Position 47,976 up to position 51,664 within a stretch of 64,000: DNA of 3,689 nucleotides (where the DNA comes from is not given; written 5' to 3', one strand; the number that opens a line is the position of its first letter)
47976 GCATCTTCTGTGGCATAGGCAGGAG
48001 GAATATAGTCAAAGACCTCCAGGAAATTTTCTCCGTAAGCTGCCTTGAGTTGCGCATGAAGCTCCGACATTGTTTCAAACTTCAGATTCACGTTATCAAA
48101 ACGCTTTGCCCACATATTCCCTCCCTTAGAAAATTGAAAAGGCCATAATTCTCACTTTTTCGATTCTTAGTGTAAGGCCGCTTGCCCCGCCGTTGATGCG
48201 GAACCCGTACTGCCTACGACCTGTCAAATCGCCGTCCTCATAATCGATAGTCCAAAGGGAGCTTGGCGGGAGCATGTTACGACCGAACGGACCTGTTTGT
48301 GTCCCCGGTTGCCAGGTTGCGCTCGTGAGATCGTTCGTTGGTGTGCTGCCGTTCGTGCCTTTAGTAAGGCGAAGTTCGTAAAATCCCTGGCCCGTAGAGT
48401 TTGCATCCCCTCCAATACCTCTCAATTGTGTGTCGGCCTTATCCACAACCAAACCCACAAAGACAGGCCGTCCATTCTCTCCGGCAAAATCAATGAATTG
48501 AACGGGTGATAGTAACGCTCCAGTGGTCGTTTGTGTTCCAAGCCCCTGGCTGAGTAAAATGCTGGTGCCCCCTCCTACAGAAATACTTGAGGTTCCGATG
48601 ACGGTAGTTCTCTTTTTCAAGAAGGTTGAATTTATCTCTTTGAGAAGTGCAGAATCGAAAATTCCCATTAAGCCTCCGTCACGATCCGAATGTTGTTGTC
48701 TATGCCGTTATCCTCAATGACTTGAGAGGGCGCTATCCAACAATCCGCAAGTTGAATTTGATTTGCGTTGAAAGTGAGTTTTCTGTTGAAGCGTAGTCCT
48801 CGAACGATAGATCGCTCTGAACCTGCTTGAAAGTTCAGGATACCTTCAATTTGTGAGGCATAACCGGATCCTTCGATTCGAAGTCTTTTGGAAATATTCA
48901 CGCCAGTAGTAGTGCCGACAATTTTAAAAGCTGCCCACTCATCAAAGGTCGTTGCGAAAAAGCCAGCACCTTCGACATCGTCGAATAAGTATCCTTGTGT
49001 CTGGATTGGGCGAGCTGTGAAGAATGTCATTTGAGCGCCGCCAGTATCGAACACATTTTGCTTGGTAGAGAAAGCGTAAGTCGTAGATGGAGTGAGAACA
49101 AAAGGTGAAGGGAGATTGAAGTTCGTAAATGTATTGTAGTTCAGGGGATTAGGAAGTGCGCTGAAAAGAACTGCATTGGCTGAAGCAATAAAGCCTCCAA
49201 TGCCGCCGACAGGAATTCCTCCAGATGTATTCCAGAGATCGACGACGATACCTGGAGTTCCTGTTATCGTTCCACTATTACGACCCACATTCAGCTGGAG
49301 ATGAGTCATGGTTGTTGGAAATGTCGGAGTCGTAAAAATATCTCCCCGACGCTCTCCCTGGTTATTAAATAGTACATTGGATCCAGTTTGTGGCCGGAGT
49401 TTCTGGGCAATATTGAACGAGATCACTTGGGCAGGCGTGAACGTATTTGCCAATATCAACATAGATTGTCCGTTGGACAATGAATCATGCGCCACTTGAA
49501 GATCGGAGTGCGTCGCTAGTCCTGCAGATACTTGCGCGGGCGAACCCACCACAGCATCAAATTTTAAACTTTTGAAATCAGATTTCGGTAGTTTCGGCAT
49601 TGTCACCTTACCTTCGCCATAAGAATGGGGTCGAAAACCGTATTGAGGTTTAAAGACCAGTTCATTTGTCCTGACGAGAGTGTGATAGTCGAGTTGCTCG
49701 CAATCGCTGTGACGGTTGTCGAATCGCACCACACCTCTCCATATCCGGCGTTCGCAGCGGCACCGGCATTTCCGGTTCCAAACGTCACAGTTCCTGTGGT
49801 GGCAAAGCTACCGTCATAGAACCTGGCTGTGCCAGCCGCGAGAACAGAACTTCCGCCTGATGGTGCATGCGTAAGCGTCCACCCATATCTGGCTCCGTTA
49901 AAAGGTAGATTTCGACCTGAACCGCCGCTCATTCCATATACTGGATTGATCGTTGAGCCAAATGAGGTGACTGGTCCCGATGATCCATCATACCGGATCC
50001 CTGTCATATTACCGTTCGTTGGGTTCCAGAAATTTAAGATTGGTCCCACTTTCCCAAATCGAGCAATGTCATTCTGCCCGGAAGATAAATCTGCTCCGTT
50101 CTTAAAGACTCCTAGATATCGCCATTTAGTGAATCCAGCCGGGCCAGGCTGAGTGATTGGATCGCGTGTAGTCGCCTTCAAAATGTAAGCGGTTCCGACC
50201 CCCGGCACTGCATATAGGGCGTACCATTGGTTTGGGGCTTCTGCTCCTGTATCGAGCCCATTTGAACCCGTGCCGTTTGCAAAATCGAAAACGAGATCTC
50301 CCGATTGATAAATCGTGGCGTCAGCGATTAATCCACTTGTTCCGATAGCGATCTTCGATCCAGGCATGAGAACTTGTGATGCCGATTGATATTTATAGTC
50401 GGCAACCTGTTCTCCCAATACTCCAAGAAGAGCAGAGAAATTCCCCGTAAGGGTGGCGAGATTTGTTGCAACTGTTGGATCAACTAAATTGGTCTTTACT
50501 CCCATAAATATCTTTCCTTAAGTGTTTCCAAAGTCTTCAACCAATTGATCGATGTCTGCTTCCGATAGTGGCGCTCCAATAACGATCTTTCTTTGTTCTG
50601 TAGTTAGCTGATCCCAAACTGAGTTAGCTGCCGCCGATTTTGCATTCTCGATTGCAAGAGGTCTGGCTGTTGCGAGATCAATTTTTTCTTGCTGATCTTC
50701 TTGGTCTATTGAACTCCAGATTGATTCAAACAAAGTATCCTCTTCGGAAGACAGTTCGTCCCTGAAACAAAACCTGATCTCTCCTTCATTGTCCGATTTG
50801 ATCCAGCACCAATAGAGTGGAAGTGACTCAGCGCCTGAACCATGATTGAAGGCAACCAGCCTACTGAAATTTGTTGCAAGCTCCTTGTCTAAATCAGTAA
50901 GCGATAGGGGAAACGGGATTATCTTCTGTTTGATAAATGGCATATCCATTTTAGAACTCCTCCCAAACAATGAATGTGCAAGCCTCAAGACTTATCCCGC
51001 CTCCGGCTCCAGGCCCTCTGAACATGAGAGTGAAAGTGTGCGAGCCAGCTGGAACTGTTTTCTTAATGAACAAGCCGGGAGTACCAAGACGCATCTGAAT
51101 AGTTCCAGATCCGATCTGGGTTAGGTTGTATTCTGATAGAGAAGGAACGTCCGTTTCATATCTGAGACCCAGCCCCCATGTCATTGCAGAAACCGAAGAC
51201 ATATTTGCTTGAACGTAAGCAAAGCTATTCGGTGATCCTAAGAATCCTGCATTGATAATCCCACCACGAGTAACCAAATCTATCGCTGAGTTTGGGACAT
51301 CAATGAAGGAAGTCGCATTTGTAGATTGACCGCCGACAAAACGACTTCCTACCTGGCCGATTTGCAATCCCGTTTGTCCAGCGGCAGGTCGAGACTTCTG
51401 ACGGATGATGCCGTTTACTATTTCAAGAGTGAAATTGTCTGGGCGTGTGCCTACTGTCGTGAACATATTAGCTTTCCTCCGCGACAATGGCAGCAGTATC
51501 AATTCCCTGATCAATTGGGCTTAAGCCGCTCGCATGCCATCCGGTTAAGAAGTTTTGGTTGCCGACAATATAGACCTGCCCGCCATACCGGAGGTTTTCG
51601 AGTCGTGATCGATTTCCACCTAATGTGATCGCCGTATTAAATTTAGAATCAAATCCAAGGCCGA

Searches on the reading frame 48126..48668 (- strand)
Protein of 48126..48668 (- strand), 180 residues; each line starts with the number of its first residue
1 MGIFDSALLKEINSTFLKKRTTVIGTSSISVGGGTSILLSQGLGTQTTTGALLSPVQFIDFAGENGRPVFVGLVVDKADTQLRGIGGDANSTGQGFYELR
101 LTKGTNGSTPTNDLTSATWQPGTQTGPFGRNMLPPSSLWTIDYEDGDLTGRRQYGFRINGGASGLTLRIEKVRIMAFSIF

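Call 8: search_protein_families(library=pfam, proteins=[window:48126-48668:-], max_evalue=0.1)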
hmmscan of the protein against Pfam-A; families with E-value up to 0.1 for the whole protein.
window:48126-48668:- (180 aa): 0 families

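Call 9: search_protein_families(library=phrogs, proteins=[window:48126-48668:-], max_evalue=0.1)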
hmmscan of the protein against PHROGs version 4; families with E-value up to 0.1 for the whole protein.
window:48126-48668:- (180 aa): 0 families

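Call 86: find_homologous_proteins(query=A6, max_evalue=0.01)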
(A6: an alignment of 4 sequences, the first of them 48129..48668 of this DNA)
Query A6 (4 sequences) (180 aa, profile of the alignment): 4 proteins with E <= 0.01 among 5194 candidates.
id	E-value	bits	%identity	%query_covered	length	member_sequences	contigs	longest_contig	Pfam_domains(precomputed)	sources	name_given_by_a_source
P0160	3.9e-103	361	77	99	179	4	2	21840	-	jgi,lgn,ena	-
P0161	5.4e-98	344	99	100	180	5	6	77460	-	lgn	-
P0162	5.5e-92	324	47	99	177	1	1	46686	-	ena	-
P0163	5.1e-75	269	63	91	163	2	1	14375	-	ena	-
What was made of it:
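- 48126..48668 (-): 180-aa protein, the invariable partner of B. Its ATG overlaps B's stop codon. Function unknown. The family has only four clusters (call 86).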

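Call 106: search_protein_families(library=ncbifam, proteins=[window:48126-48668:-], max_evalue=0.01)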
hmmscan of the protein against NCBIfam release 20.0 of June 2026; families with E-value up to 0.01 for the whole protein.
window:48126-48668:- (180 aa): 0 families

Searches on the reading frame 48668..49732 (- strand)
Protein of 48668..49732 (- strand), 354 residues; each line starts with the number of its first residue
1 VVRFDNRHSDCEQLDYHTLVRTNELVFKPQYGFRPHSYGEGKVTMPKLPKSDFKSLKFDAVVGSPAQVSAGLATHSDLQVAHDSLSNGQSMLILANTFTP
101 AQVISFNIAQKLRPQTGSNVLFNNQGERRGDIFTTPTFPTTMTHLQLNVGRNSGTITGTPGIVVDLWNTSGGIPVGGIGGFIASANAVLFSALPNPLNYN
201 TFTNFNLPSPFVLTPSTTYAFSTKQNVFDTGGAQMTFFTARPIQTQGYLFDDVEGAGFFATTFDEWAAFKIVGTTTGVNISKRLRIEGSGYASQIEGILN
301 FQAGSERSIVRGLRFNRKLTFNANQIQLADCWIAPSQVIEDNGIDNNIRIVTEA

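Call 8: search_protein_families(library=pfam, proteins=[window:48668-49732:-], max_evalue=0.1)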
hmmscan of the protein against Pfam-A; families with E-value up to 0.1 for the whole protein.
window:48668-49732:- (354 aa): 0 families

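Call 9: search_protein_families(library=phrogs, proteins=[window:48668-49732:-], max_evalue=0.1)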
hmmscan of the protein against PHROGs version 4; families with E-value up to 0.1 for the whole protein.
window:48668-49732:- (354 aa): 0 families

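Call 15: search_solved_structures(query=window:48668-49600:-, max_evalue=1)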
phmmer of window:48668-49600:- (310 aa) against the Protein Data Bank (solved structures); distinct sequences matched with E-value up to 1: 1.
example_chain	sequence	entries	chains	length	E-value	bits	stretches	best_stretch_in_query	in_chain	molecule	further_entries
7ood_e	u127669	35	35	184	0.25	13.6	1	211-266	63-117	50S ribosomal protein L6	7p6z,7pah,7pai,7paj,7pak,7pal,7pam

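Call 106: search_protein_families(library=ncbifam, proteins=[window:48668-49600:-], max_evalue=0.01)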
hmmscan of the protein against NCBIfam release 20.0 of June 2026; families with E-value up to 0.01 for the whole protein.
window:48668-49600:- (310 aa): 1 family
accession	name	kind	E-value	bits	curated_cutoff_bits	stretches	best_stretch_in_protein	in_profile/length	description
NF041539.1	choice_anch_R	domain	0.00079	19.4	30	1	74-176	9-98/155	choice-of-anchor R domain-containing protein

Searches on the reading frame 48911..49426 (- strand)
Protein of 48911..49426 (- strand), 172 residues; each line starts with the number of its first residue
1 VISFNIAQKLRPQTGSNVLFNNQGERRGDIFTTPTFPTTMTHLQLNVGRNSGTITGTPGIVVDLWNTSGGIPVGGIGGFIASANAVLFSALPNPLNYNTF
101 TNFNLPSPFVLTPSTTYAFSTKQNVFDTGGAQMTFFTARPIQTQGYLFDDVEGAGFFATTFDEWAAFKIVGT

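Call 92: search_protein_families(library=pfam, proteins=[window:48911-49426:-], max_evalue=10)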
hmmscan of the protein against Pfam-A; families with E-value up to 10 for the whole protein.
window:48911-49426:- (172 aa): 0 families

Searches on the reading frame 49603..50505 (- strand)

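Call 8: search_protein_families(library=pfam, proteins=[window:49603-50505:-], max_evalue=0.1)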
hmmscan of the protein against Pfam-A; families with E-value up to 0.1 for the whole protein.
window:49603-50505:- (300 aa): 0 families

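Call 9: search_protein_families(library=phrogs, proteins=[window:49603-50505:-], max_evalue=0.1)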
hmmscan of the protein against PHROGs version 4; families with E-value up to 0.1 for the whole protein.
window:49603-50505:- (300 aa): 1 family
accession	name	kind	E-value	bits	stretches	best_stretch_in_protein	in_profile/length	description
phrog_15195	-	head and packaging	0.091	12.5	0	15-79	67-130/577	virion structural protein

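Call 106: search_protein_families(library=ncbifam, proteins=[window:49603-50505:-], max_evalue=0.01)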
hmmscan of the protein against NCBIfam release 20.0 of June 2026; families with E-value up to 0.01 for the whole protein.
window:49603-50505:- (300 aa): 0 families

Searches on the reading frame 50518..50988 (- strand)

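Call 8: search_protein_families(library=pfam, proteins=[window:50518-50988:-], max_evalue=0.1)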
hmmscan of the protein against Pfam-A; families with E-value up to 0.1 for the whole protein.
window:50518-50988:- (156 aa): 0 families

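Call 9: search_protein_families(library=phrogs, proteins=[window:50518-50988:-], max_evalue=0.1)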
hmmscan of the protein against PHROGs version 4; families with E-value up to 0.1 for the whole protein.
window:50518-50988:- (156 aa): 1 family
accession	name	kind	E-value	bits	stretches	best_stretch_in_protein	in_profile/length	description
phrog_13547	-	unknown function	0.031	15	1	60-141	28-109/272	-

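Call 106: search_protein_families(library=ncbifam, proteins=[window:50518-50949:-], max_evalue=0.01)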
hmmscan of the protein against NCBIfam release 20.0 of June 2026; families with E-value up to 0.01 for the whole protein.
window:50518-50949:- (143 aa): 0 families

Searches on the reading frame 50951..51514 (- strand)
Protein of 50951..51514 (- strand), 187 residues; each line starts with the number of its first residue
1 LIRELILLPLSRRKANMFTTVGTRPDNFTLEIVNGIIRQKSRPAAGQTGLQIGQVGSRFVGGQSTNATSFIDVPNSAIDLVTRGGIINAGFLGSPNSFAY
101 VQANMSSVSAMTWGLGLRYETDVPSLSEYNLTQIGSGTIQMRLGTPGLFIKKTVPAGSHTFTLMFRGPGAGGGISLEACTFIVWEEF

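Call 8: search_protein_families(library=pfam, proteins=[window:50951-51514:-], max_evalue=0.1)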
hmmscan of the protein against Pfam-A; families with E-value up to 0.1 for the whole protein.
window:50951-51514:- (187 aa): 0 families

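Call 9: search_protein_families(library=phrogs, proteins=[window:50951-51514:-], max_evalue=0.1)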
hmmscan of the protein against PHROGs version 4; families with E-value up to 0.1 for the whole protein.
window:50951-51514:- (187 aa): 0 families

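Call 106: search_protein_families(library=ncbifam, proteins=[window:50951-51466:-], max_evalue=0.01)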
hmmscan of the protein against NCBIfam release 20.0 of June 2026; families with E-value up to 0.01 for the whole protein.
window:50951-51466:- (171 aa): 0 families
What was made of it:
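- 50951..51466 (-): 171-aa protein that follows A, with one base between A's stop codon and its ATG. Function unknown. No Pfam, PHROG or NCBIfam hit (calls 8, 9, 106).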
